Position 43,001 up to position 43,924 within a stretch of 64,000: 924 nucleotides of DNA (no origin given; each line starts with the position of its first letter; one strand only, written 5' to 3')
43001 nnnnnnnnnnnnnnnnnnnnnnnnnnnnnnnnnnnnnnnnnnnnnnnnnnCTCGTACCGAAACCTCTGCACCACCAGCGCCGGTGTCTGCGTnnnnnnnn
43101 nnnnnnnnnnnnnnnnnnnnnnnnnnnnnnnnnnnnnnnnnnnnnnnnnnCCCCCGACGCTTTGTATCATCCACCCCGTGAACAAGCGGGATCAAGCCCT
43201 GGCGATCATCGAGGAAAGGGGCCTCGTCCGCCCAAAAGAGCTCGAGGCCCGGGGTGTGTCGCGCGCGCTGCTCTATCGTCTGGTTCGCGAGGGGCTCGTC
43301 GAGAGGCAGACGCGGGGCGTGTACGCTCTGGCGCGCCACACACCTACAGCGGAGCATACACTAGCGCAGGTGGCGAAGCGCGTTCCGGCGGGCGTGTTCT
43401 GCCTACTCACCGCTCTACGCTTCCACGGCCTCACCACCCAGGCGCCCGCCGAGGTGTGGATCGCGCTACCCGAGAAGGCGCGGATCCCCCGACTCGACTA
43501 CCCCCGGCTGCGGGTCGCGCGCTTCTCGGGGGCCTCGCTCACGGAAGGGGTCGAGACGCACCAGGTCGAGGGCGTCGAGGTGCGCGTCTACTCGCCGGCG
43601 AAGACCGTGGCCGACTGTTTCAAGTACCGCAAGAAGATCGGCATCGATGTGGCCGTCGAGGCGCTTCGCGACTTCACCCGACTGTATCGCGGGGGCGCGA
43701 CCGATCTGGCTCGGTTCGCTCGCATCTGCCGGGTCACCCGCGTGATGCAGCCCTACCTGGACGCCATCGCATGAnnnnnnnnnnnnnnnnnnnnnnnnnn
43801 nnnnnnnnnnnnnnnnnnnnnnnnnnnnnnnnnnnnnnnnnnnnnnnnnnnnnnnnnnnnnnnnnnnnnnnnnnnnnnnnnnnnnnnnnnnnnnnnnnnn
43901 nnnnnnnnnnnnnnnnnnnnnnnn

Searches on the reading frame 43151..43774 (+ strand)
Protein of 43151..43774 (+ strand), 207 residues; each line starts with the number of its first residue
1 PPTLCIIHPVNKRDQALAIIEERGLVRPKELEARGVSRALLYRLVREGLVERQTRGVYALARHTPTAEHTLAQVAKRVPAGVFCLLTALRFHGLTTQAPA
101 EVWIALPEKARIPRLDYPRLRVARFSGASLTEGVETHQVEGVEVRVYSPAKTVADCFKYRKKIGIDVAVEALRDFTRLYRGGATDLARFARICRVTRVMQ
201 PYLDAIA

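Call 30: search_protein_families(library=pfam, proteins=[window:43151-43774:+], max_evalue=0.0001)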
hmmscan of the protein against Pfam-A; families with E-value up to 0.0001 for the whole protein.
window:43151-43774:+ (207 aa): 3 families
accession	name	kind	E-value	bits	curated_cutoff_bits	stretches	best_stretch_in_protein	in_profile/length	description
PF13338.12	AbiEi_4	-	3.2e-12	46.8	25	1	19-61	6-49/49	Transcriptional regulator, AbiEi antitoxin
PF09407.15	AbiEi_1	-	9.3e-07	29.6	22.2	1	72-178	12-115/142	AbiEi antitoxin C-terminal domain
PF17194.10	AbiEi_3_N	-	1.3e-06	28.8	26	1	26-95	18-88/93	Transcriptional regulator, AbiEi antitoxin N-terminal domain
